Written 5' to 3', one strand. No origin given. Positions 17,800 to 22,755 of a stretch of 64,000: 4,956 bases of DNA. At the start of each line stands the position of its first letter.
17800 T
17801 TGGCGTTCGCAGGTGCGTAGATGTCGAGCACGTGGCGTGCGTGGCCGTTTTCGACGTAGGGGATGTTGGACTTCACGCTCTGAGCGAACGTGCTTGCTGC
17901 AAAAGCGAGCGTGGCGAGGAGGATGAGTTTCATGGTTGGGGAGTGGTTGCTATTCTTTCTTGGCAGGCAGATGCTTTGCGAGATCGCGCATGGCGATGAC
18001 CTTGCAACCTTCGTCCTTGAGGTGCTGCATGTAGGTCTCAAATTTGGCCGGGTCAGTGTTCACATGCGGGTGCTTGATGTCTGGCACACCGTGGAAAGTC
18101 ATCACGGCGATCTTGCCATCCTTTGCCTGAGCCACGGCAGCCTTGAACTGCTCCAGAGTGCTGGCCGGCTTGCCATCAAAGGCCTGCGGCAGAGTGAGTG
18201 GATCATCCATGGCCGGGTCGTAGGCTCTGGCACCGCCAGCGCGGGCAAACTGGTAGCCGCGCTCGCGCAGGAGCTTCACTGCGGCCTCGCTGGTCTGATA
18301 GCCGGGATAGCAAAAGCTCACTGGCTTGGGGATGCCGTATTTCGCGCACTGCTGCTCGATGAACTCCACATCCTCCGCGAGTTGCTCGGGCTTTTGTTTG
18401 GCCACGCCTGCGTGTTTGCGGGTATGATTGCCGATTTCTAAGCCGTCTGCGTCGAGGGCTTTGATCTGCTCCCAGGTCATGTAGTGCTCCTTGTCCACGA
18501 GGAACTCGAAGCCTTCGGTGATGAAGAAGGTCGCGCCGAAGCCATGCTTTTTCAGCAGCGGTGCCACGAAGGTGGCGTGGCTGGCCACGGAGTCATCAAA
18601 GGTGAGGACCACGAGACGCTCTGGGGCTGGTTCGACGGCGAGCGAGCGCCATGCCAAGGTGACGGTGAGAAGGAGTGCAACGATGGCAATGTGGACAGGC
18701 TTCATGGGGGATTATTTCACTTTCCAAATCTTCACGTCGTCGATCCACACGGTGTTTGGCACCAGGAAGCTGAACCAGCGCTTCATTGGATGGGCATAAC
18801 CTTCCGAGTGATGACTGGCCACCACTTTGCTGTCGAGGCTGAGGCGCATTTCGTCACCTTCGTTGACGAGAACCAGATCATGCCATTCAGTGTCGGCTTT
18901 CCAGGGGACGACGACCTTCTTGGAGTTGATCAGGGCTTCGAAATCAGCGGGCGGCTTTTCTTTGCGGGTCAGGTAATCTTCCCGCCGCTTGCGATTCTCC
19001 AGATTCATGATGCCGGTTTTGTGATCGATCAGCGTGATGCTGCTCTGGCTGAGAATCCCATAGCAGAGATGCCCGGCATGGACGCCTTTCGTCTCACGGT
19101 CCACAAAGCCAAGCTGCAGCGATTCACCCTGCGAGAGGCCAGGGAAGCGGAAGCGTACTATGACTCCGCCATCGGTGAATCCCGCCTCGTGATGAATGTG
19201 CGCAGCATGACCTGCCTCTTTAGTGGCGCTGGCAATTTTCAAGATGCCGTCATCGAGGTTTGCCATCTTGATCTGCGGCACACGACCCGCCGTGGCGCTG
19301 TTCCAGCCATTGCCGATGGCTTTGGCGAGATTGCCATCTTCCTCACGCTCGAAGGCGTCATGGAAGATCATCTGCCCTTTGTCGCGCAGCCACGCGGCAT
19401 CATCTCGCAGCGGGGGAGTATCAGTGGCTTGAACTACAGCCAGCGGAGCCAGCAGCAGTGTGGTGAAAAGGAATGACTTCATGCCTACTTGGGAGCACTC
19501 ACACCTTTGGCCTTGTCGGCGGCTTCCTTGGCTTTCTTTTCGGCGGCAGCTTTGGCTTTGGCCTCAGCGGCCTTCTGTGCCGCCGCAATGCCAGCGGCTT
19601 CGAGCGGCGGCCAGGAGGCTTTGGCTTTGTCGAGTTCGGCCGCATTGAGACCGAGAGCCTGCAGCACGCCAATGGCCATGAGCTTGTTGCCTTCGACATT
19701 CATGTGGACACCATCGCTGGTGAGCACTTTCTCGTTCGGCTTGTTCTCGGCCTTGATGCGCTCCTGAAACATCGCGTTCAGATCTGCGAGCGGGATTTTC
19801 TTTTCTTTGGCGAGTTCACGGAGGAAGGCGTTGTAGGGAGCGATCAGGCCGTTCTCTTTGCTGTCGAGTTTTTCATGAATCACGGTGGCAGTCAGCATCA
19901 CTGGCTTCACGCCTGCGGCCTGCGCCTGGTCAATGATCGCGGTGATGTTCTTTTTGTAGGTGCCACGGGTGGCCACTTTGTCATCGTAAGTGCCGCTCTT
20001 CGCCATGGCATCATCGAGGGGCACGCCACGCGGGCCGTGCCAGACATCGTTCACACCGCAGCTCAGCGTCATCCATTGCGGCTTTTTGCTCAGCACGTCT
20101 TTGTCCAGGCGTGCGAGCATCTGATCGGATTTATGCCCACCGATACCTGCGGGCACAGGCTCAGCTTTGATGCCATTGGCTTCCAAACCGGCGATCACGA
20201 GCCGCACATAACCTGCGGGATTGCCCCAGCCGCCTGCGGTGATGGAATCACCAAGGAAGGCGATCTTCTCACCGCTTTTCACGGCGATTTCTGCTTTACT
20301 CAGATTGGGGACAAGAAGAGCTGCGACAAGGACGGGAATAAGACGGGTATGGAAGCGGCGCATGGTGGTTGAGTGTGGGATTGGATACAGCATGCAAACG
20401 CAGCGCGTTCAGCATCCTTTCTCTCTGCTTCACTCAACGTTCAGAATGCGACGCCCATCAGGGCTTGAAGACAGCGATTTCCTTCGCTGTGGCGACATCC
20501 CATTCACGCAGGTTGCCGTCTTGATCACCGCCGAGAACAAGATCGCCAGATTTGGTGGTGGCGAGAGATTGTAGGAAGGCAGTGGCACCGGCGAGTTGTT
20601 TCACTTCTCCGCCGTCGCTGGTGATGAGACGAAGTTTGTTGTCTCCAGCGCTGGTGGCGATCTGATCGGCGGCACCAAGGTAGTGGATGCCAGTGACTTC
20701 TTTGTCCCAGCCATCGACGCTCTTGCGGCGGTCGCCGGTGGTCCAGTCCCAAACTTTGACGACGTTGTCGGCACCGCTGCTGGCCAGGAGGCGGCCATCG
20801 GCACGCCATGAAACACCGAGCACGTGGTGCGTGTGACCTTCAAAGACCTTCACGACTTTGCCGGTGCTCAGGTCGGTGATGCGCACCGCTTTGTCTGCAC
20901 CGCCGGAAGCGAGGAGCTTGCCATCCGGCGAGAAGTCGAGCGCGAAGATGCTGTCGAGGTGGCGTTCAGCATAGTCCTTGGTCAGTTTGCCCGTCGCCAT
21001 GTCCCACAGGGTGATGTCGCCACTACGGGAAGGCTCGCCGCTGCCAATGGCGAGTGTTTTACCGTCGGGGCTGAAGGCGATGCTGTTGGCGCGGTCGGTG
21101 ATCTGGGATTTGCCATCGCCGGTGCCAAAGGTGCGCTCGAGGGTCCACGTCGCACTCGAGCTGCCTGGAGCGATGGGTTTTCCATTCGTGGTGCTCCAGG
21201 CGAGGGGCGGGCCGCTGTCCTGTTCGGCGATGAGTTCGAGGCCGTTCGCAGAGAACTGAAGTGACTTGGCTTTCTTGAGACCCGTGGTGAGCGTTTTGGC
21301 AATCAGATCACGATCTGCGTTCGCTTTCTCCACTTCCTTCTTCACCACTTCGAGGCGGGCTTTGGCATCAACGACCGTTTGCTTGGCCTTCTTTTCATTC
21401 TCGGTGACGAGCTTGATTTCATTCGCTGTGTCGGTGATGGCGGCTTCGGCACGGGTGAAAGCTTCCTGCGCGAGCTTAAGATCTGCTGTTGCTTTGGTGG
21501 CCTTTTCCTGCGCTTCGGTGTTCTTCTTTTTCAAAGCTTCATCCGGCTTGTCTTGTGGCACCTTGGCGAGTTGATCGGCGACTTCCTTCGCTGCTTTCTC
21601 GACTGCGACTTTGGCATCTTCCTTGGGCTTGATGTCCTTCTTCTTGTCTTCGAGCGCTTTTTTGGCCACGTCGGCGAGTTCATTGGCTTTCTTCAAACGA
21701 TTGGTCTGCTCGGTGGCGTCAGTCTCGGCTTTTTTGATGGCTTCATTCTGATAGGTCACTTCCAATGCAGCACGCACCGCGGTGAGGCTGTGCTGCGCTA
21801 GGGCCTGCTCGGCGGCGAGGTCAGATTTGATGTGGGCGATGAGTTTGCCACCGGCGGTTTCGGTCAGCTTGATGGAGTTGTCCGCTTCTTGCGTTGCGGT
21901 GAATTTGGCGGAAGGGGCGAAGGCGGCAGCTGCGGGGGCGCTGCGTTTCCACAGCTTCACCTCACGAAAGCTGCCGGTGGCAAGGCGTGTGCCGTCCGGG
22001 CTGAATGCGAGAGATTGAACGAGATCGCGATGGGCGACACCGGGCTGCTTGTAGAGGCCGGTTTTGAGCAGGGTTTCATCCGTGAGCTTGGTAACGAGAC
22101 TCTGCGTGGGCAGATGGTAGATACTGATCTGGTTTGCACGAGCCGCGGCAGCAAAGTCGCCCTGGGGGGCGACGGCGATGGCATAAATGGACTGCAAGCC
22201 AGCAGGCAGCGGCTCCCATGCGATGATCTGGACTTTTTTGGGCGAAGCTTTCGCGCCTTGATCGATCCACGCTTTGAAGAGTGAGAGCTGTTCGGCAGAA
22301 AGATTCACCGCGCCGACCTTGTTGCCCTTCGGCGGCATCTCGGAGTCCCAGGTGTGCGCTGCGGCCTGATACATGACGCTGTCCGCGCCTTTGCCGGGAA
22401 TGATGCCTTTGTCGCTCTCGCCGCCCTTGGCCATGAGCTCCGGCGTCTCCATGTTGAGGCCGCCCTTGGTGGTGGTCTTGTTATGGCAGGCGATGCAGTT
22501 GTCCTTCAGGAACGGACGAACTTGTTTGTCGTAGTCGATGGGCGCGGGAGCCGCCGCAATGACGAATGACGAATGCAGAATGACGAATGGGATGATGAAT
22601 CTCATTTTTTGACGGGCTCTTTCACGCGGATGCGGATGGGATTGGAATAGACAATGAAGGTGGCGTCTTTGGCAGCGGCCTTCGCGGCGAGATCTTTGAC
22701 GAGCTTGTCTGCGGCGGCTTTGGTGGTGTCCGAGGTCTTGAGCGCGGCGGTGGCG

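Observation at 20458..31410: Seven-gene co-directional locus: 3x DUF1501, AbrB-like ORF, DUF1549/DUF1553, IPT/PPC protein, PSCyt1-WD40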

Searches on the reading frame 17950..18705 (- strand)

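Call 6: search_protein_families(library=pfam, proteins=[window:17950-18705:-], max_evalue=0.01)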
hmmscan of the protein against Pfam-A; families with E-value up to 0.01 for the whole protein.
window:17950-18705:- (251 aa): 2 families
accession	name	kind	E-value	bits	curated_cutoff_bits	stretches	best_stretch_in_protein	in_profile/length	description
PF01522.26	Polysacc_deac_1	-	2e-21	76.6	23.1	1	27-153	4-123/124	Polysaccharide deacetylase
PF10096.14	DUF2334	-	0.0009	19.3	26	0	74-205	52-187/203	Uncharacterized protein conserved in bacteria (DUF2334)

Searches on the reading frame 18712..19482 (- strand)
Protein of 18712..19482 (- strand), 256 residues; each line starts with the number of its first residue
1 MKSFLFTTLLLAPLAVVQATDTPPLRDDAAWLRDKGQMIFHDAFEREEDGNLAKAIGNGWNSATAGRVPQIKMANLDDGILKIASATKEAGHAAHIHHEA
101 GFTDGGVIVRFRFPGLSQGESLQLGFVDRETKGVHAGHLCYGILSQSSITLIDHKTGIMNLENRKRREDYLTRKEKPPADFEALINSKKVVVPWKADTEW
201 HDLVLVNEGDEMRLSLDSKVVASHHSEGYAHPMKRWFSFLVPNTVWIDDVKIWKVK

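Call 6: search_protein_families(library=pfam, proteins=[window:18712-19482:-], max_evalue=0.01)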
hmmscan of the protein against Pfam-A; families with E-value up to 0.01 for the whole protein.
window:18712-19482:- (256 aa): 0 families

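Call 19: search_protein_families(library=pfam, proteins=[window:18712-19482:-], max_evalue=10)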
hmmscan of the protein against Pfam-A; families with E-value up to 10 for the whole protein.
window:18712-19482:- (256 aa): 1 family
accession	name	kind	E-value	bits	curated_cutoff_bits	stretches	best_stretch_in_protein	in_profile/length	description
PF02210.31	Laminin_G_2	-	0.2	12.6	22.9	1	191-231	50-86/126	Laminin G domain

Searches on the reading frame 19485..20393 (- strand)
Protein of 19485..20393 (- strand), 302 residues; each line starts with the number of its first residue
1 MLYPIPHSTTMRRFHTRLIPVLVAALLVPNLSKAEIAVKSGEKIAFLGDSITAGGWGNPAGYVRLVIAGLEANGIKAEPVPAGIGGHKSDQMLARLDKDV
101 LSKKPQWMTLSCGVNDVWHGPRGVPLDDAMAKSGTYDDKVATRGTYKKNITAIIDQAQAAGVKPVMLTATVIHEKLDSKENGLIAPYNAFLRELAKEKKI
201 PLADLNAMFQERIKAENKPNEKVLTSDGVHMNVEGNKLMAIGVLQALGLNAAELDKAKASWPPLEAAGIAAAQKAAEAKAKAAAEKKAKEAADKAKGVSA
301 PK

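Call 6: search_protein_families(library=pfam, proteins=[window:19485-20393:-], max_evalue=0.01)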
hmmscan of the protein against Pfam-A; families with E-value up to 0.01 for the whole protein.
window:19485-20393:- (302 aa): 3 families
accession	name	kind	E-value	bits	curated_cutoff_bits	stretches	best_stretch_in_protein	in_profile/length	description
PF13472.12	Lipase_GDSL_2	-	3.2e-25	90.1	32.9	1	46-238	1-178/178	GDSL-like Lipase/Acylhydrolase family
PF00657.28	Lipase_GDSL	-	7.1e-15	56.2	23.6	1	44-240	1-205/208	GDSL-like Lipase/Acylhydrolase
PF04311.20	DUF459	-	1.2e-06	28.5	27.2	1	94-245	49-196/197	Protein of unknown function (DUF459)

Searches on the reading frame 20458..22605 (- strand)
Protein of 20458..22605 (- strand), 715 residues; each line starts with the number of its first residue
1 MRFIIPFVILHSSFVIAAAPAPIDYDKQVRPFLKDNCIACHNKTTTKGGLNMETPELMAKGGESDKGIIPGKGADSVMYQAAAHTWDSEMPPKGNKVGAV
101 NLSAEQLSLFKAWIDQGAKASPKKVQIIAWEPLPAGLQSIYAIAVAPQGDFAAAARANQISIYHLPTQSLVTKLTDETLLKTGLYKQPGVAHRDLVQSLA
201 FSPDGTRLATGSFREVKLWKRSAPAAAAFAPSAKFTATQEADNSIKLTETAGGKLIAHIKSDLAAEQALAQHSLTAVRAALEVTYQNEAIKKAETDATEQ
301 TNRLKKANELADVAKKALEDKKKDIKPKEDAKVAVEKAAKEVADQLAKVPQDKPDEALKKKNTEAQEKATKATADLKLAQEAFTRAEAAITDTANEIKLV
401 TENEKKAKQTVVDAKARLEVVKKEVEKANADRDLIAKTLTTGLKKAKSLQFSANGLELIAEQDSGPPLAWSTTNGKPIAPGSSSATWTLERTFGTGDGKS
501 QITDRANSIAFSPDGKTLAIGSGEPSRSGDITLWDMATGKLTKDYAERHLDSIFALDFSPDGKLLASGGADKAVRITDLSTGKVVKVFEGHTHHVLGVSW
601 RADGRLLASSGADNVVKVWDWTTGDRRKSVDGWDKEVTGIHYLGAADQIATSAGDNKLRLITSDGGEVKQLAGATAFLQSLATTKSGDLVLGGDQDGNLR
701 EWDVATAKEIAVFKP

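Call 5: search_protein_families(library=pfam, proteins=[window:20458-22605:-], max_evalue=0.01)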
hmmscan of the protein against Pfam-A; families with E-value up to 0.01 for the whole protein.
window:20458-22605:- (715 aa): 37 families (the best 25 are shown)
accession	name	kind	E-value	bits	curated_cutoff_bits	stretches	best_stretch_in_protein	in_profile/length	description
PF25174.1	Beta-prop_THOC3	-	2.6e-37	128.8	305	2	468-631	94-252/272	THOC3 beta-propeller domain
PF25173.1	Beta-prop_WDR3_1st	-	7.2e-35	120.8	154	1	502-660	28-181/184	WDR3 first beta-propeller domain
PF00400.38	WD40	-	1.3e-34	117.5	27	3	582-620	1-39/39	WD domain, G-beta repeat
PF24814.1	WD40_Prp19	-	8.5e-32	110.8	320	3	553-714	9-174/281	Prp19 WD40 domain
PF24807.1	WD40_CDC20-Fz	-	1.5e-29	103.7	200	1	468-654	15-197/292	CDC20/Fizzy WD40 domain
PF24817.1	WD40_WDHD1_1st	-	2.5e-28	99.5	109.9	2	553-635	89-171/291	WDHD1 first WD40 domain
PF25175.1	Beta-prop_WDR5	-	5.5e-25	88.7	250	2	506-658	13-203/296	WDR5 beta-propeller domain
PF23414.1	Beta-prop_EML_2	-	6.4e-22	78.6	90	1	499-629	35-161/266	Echinoderm microtubule-associated protein second beta-propeller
PF12894.13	ANAPC4_WD40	-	1.3e-20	73.8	22.9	2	552-593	40-81/91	Anaphase-promoting complex subunit 4 WD40 domain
PF25172.1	Beta-prop_WDR3_2nd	-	3.6e-20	72.8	140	2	584-703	167-287/293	WDR3 second beta-propeller domain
PF24796.1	WDR55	-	2.6e-19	69.8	200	1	502-704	6-208/296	WDR55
PF25171.1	Beta-prop_WDR36-Utp21_1st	-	3.6e-18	66.4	80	2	526-662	127-264/266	WDR36/Utp21 first beta-propeller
PF25391.1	WD40_Gbeta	-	1.8e-17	63.8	150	1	570-712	162-307/340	G protein beta WD-40 repeat protein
PF25168.1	Beta-prop_WDR36-Utp21_2nd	-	5.2e-16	59.3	84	2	528-624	178-272/335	WDR36/Utp21 second beta-propeller domain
PF23409.1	Beta-prop_EML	-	1.1e-15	58.3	88.2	2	574-707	43-187/267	Echinoderm microtubule-associated protein first beta-propeller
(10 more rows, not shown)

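Call 65: search_protein_families(library=ncbifam, proteins=[window:20458-22605:-], max_evalue=0.01)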
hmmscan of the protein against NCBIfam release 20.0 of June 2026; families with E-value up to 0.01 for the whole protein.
window:20458-22605:- (715 aa): 1 family
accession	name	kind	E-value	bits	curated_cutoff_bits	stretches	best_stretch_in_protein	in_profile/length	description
TIGR02608.1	delta_60_rpt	domain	0.00014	21.6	76.5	0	504-530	1-28/55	delta-60 repeat domain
